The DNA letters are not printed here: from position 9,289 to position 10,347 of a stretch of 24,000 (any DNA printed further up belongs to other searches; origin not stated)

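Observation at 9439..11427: Three-gene operon (unknown 252 aa / unknown helical 159-169 aa / HNH nuclease 260 aa): candidate undescribed defence or abortive-infection module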

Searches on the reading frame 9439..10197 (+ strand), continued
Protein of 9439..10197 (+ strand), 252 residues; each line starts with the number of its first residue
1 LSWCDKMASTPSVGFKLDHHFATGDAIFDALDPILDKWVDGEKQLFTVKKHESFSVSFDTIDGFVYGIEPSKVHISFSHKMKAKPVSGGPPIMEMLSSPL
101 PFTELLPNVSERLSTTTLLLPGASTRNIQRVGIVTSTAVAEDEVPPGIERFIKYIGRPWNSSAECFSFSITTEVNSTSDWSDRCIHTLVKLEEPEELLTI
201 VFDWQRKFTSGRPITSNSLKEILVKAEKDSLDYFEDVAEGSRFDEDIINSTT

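Call 34: fold_search(model_id=the predicted structure, library=pdb)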
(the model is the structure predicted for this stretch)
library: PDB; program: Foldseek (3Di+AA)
matches with E <= 10: 1502; with E <= 0.001: 0
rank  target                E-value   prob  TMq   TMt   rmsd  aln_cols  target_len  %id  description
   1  2pcs                  1.8e-03  0.28  0.11  0.17  19.6       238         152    7  Crystal structure of conserved protein from Geobacillus kaustophilus (released 2007-04-10)
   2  4xrw                  2.3e-03  0.38  0.19  0.16  19.2       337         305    8  Crystal structure of the di-domain ARO/CYC BexL from the BE-7585A biosynthetic pathway (released 2015-12-02)
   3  3otl_B                2.6e-03  0.18  0.12  0.15  18.6       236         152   10  Three-dimensional Structure of the putative uncharacterized protein from Rhizobium leguminosarum at the resolution 1.9 (released 2010-09-22)
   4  9nsw                  3.3e-03  0.25  0.16  0.16  19.1       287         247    9  apo-OXA-23, pH 7.5 (released 2025-08-06)
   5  6j81                  3.3e-03  0.21  0.15  0.16  20.5       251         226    8  Crystal structure of CERT START domain in complex with compound E14 (released 2019-02-27)
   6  6iez                  3.5e-03  0.16  0.13  0.14  21.0       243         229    7  Crystal structure of CERT START domain in complex with compound B16 (released 2019-02-27)
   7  4pn0_B                4.2e-03  0.21  0.15  0.15  18.6       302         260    7  Structure of S. pombe Pct1 RNA triphosphatase (released 2014-11-12)
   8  9nsx                  4.7e-03  0.23  0.16  0.16  19.1       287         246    9  OXA-23-NA-1-157, 3 minute soak (released 2025-08-06)
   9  3put_B                5.0e-03  0.14  0.10  0.14  18.6       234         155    8  Crystal Structure of the CERT START domain (mutant V151E) from Rhizobium etli at the resolution 1.8A, Northeast Struct (released 2010-12-22)
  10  3q64                  5.3e-03  0.21  0.13  0.16  19.6       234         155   11  X-ray crystal structure of protein mll3774 from Mesorhizobium loti, Northeast Structural Genomics Consortium Target MlR4 (released 2011-01-12)
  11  5zyk                  5.3e-03  0.21  0.16  0.17  21.7       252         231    8  Crystal structure of CERT START domain in complex with compound E25 (released 2019-02-27)
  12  7oui_O                5.6e-03  0.33  0.13  0.16  17.1       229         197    8  Structure of C2S2M2-type Photosystem supercomplex from Arabidopsis thaliana (digitonin-extracted) (released 2021-08-18)
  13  9xps_1                6.0e-03  0.41  0.19  0.20  20.8       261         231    6  The neck structure of the Phage Phikz (released 2026-02-11)
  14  3kdh_B                6.0e-03  0.23  0.14  0.17  20.0       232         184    6  Structure of ligand-free PYL2 (released 2009-11-10)
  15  3otl_A                6.7e-03  0.14  0.10  0.15  19.1       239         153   10  Three-dimensional Structure of the putative uncharacterized protein from Rhizobium leguminosarum at the resolution 1.9 (released 2010-09-22)
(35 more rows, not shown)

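Call 42: fold_search(model_id=the predicted structure, library=viral)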
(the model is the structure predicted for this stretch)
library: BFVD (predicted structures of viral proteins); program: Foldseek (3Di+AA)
matches with E <= 10: 1320; with E <= 0.001: 7
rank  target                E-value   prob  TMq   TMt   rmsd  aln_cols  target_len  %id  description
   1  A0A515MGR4            8.2e-08  1.00  0.48  0.57   5.6       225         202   12  (no name in the UniProt tables at hand)
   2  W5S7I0                9.4e-05  0.99  0.31  0.24  10.2       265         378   12  (no name in the UniProt tables at hand)
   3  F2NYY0                1.3e-04  0.77  0.20  0.22  18.8       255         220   10  Complete DpAV4 genome [Diadromus pulchellus ascovirus 4a]
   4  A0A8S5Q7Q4            7.0e-04  0.89  0.26  0.19  10.1       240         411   11  GST REP [Inoviridae sp. ctsTh7]
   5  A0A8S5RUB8            7.9e-04  0.54  0.21  0.19  18.8       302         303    9  Uncharacterized protein [Inoviridae sp. ctS4A1]
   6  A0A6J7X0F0            9.4e-04  0.44  0.16  0.18  21.5       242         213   11  Uncharacterized protein [uncultured Caudovirales phage]
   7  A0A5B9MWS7            1.0e-03  0.41  0.16  0.19  20.1       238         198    7  (no name in the UniProt tables at hand)
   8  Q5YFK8                2.2e-03  0.47  0.19  0.08  13.4       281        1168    6  Uncharacterized protein [Singapore grouper iridovirus]
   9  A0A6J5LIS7            2.2e-03  0.33  0.13  0.21  19.0       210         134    8  Uncharacterized protein [uncultured Caudovirales phage]
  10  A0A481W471            2.3e-03  0.54  0.20  0.19  17.1       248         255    8  Virion structural protein [Pseudomonas phage Psa21]
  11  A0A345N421            3.9e-03  0.94  0.33  0.30  12.0       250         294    6  (no name in the UniProt tables at hand)
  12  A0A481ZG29            4.7e-03  0.80  0.18  0.26   8.3       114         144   14  Uncharacterized protein [Pithovirus LCPAC406]
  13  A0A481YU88            5.2e-03  0.13  0.14  0.06  20.7       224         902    9  Uncharacterized protein [Marseillevirus LCMAC103]
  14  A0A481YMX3            6.6e-03  0.23  0.18  0.06  19.8       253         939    7  mRNA 5'-phosphatase [Pithovirus LCDPAC01]
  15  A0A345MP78            6.6e-03  0.18  0.15  0.10  17.7       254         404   10  (no name in the UniProt tables at hand)
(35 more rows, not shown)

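Call 47: find_related_loci(query=A1, collection=viral_contigs, flank=10000)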
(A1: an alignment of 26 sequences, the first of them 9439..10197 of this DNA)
Query A1 (252 aa) in viral_contigs; peptide patterns used: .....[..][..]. (x = any residue, [..] = any of these).
4 stretches matched a pattern; 1 encode a relative of the query (tblastn E <= 1e-3); 1 distinct loci.
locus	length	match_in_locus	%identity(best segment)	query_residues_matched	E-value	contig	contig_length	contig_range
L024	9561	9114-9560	45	1-149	3e-45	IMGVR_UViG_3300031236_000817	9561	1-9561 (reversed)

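Call 54: find_encoding_contigs(protein=P0369, flank=6000, max_places=3)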
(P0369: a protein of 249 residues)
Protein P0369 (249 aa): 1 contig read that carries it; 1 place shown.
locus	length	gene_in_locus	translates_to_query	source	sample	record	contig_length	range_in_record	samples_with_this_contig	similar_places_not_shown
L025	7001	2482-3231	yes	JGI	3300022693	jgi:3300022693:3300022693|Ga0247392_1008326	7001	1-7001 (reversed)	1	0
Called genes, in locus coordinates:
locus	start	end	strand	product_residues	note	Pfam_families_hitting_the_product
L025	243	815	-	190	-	PF22016:DUF6933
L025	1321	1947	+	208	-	-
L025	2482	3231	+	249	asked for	-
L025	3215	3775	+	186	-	-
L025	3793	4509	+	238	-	PF01844:HNH (weak)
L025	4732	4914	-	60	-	-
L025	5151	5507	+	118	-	PF00072:Response_reg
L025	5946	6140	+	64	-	-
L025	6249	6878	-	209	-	-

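Call 55: find_encoding_contigs(protein=P0378, flank=6000, max_places=2)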
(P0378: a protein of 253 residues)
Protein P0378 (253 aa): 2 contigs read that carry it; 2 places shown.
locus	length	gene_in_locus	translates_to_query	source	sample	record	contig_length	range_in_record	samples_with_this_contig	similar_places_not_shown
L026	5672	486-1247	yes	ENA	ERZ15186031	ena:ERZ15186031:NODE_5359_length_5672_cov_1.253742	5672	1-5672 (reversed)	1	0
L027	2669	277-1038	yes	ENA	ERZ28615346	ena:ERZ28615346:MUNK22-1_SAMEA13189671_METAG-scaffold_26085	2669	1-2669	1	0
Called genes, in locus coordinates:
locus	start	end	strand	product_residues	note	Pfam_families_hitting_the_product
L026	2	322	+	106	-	?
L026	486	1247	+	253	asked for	-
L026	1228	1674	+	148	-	-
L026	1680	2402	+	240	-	PF01844:HNH (weak)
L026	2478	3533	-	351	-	PF02775:TPP_enzyme_C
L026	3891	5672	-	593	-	?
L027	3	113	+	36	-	?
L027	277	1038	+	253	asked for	-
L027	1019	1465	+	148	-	-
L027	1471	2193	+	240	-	PF01844:HNH (weak)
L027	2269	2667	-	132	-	?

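Call 56: find_encoding_contigs(protein=P0421, flank=6000, max_places=2)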
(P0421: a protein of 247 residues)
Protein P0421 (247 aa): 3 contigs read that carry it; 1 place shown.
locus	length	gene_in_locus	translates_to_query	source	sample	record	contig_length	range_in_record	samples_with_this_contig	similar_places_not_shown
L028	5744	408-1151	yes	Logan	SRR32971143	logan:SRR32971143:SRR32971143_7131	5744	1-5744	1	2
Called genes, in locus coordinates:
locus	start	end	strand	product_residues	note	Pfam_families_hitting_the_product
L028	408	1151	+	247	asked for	-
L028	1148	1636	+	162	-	-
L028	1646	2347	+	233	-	PF01844:HNH (faint)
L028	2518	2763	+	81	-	-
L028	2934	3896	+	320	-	PF23343:REP_ORF2-G2P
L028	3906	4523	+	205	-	-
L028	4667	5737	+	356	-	PF00589:Phage_integrase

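Call 57: find_encoding_contigs(protein=P0388, flank=6000, max_places=2)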
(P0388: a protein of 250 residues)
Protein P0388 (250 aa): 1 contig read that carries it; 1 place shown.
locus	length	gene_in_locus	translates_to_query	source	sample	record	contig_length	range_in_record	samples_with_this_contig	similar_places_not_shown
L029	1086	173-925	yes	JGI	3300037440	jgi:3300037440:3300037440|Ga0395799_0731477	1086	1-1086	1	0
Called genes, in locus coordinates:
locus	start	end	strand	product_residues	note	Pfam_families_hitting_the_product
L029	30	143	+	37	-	-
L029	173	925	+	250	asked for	-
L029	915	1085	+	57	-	?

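Call 63: search_protein_families(library=padloc, alignment_id=A8, max_evalue=0.00001)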
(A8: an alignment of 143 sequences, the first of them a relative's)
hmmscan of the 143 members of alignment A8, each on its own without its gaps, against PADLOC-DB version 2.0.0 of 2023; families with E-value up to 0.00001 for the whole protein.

A. member 1, L002:545-3031:+ (828 aa): 34 families (the best 25 are shown)
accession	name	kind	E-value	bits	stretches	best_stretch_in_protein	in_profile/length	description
PDLC04042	PD-T4-6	-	2.6e-40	136.9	1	18-304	7-275/292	-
PDLC04138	mad6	-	9.3e-39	131.8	1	15-313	46-325/659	mads_6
PDLC04053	PD-T4-6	-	6.5e-37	125.6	1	16-315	5-285/311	-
PDLC04054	PD-T4-6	-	7.9e-36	122.2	1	13-325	3-297/347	-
PDLC04044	PD-T4-6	-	2.2e-35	120.5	1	20-313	32-304/372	-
PDLC04047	PD-T4-6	-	1.5e-31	107.7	1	17-303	7-274/327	-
PDLC04045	PD-T4-6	-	7.8e-29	98.7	1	20-239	33-244/350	-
PDLC04061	PD-T4-6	-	1.5e-28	98.6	1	14-410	9-389/510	-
PDLC04057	PD-T4-6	-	3.2e-28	96.9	1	16-420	3-363/443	-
PDLC04060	PD-T4-6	-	3.6e-28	96.7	1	17-309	5-277/486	-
PDLC04043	PD-T4-6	-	1.8e-27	94.5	1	21-335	16-309/452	-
PDLC04051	PD-T4-6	-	2.8e-27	93.8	1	20-300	32-293/476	-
PDLC04062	PD-T4-6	-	1.3e-25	88.3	1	21-231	33-228/450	-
PDLC04039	PD-T4-6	-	3.3e-24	83.7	1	15-302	9-276/458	-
PDLC04048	PD-T4-6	-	1.5e-23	81.8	1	18-301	7-272/354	-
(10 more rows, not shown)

B. families by the number of members that match (of 143 scanned): 62 families (the first 25 are shown)
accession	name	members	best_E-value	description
PDLC04135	mad3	2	1.3e-34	mads_3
PDLC04140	mad8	2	1.1e-13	mads_8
PDLC02980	AriA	2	3.4e-11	-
PDLC04042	PD-T4-6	1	2.6e-40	-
PDLC04138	mad6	1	9.3e-39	mads_6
PDLC04053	PD-T4-6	1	6.5e-37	-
PDLC04054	PD-T4-6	1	7.9e-36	-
PDLC04044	PD-T4-6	1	2.2e-35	-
PDLC04047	PD-T4-6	1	1.5e-31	-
PDLC04045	PD-T4-6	1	7.8e-29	-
PDLC04061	PD-T4-6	1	1.5e-28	-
PDLC04057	PD-T4-6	1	3.2e-28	-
PDLC04060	PD-T4-6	1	3.6e-28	-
PDLC04043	PD-T4-6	1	1.8e-27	-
PDLC04051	PD-T4-6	1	2.8e-27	-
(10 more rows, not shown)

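Call 64: search_protein_families(library=pfam, alignment_id=A8, max_evalue=0.00001)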
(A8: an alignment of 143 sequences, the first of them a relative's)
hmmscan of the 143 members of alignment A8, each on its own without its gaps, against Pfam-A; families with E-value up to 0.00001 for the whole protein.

A. member 1, L002:545-3031:+ (828 aa): 7 families
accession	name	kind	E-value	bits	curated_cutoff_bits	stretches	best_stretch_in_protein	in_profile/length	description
PF00069.31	Pkinase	-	4.4e-28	98.8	31.7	1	22-252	1-208/263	Protein kinase domain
PF12799.13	LRR_4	-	8.9e-18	64.4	27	1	513-546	3-37/44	Leucine Rich repeats (2 copies)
PF13855.12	LRR_8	-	1e-14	54.4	27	1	491-544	3-60/61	Leucine rich repeat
PF08238.18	Sel1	-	3.4e-13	50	30.7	1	746-779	3-36/36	Sel1 repeat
PF07714.23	PK_Tyr_Ser-Thr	-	3.6e-08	33.5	23.1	1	78-229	43-192/258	Protein tyrosine and serine/threonine kinase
PF03109.22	ABC1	-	4.5e-08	33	22.9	1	83-201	110-228/244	ABC1 atypical kinase-like domain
PF01636.29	APH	-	6.4e-08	33.1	23.2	0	159-188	168-198/239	Phosphotransferase enzyme family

B. families by the number of members that match (of 143 scanned): 122 families (the first 25 are shown)
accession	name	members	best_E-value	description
PF00589.27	Phage_integrase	3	2e-26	Phage integrase family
PF03781.23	FGE-sulfatase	2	7.1e-56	Sulfatase-modifying factor enzyme 1-like domain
PF00089.32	Trypsin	2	6.8e-50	Trypsin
PF00106.31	adh_short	2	3.5e-44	short chain dehydrogenase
PF13561.12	adh_short_C2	2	6.9e-31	Enoyl-(Acyl carrier protein) reductase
PF00239.26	Resolvase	2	2.6e-28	Resolvase, N terminal domain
PF02518.31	HATPase_c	2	4.8e-27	Histidine kinase-, DNA gyrase B-, and HSP90-like ATPase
PF01751.28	Toprim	2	3.2e-20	Toprim domain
PF00528.27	BPD_transp_1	2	1.8e-16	Binding-protein-dependent transport system inner membrane component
PF08659.16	KR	2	7.1e-12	KR domain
PF13304.12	AAA_21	2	2.1e-11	AAA domain, putative AbiEii toxin, Type IV TA system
PF00815.25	Histidinol_dh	1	2e-168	Histidinol dehydrogenase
PF01053.26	Cys_Met_Meta_PP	1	4.1e-121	Cys/Met metabolism PLP-dependent enzyme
PF00285.26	Citrate_synt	1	1.7e-108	Citrate synthase, C-terminal domain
PF02569.21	Pantoate_ligase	1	4.7e-103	Pantoate-beta-alanine ligase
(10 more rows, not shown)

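Call 66: search_protein_families(library=pfam, alignment_id=A5, max_evalue=0.05)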
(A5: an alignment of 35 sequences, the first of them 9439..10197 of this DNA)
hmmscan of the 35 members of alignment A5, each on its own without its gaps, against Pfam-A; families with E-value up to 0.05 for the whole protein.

A. member 1, window:9439-10197:+ (252 aa): 0 families

B. families by the number of members that match (of 35 scanned): 6 families
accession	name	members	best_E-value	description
PF05709.17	Sipho_tail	1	0.0038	Phage tail protein RIFT-related domain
PF19137.5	DUF5820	1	0.012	Family of unknown function (DUF5820)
PF04857.26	CAF1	1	0.013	CAF1 family ribonuclease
PF13804.11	HERV-K_env_2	1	0.019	Retro-transcribing viruses envelope glycoprotein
PF02699.20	YajC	1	0.03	Preprotein translocase subunit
PF10850.13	DUF2653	1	0.048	Protein of unknown function (DUF2653)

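Call 67: search_dna_similar(query=window:9439-10197:+, collection=phages, mode=protein, max_evalue=0.001)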
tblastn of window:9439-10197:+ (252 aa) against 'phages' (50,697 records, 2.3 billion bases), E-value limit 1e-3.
No match.

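Call 68: search_dna_similar(query=window:9439-10197:+, collection=plasmids, mode=protein, max_evalue=0.001)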
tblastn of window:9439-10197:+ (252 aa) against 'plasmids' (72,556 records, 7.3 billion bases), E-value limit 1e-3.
No match.

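Call 70: search_protein_families(library=pfam, proteins=[L024:351-1532:+, L024:1768-2505:+, L024:2666-3184:+, L024:3407-4072:-, L024:4007-4450:+, L024:4495-4998:-, L024:5294-5752:+, L024:5897-7042:+, L024:7117-7878:+, L024:8195-8746:-], max_evalue=0.001)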
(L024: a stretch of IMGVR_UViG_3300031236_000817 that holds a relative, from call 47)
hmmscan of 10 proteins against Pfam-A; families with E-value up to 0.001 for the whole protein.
L024:351-1532:+ (393 aa): 1 family
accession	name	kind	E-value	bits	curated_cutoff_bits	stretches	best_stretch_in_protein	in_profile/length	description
PF00239.26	Resolvase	-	9.6e-21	74.8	23.3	1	14-148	1-137/145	Resolvase, N terminal domain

L024:1768-2505:+ (245 aa): 0 families

L024:2666-3184:+ (172 aa): 1 family
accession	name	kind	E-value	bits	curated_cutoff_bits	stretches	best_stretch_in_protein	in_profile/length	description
PF09883.16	DUF2110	-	0.00053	20.7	23.2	0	97-153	6-61/87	DUF2110 central domain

L024:3407-4072:- (221 aa): 0 families

L024:4007-4450:+ (147 aa): 0 families

L024:4495-4998:- (167 aa): 0 families

L024:5294-5752:+ (152 aa): 1 family
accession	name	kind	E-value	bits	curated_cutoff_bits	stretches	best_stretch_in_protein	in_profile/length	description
PF23140.1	Gp80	-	3e-35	121.8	27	1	11-150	2-128/128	Podophage GP4 fiber I protein gp80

L024:5897-7042:+ (381 aa): 1 family
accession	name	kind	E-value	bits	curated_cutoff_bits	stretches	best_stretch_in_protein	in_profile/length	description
PF04151.21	PPC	-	2.4e-05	25.5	25.9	1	13-84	2-68/70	Bacterial pre-peptidase C-terminal domain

L024:7117-7878:+ (253 aa): 1 family
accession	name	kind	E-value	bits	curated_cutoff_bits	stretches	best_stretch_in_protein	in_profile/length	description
PF00239.26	Resolvase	-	3e-26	92.7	23.3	1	30-170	1-143/145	Resolvase, N terminal domain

L024:8195-8746:- (183 aa): 0 families

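Call 94: search_protein_families(library=padloc, proteins=[L025:2482-3231:+, L025:3215-3775:+, L026:486-1247:+, L026:1228-1674:+, L028:408-1151:+, L028:1148-1636:+, L022:10001-10756:+, L022:10728-11183:+], max_evalue=0.1)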
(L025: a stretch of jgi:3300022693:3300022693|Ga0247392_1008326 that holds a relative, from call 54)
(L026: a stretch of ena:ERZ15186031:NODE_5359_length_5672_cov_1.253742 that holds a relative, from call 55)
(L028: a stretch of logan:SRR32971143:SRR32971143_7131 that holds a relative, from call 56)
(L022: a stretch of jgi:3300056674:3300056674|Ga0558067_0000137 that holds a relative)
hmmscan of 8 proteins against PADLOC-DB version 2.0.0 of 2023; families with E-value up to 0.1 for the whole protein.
L025:2482-3231:+ (249 aa): 0 families

L025:3215-3775:+ (186 aa): 0 families

L026:486-1247:+ (253 aa): 0 families

L026:1228-1674:+ (148 aa): 0 families

L028:408-1151:+ (247 aa): 0 families

L028:1148-1636:+ (162 aa): 0 families

L022:10001-10756:+ (251 aa): 0 families

L022:10728-11183:+ (151 aa): 0 families
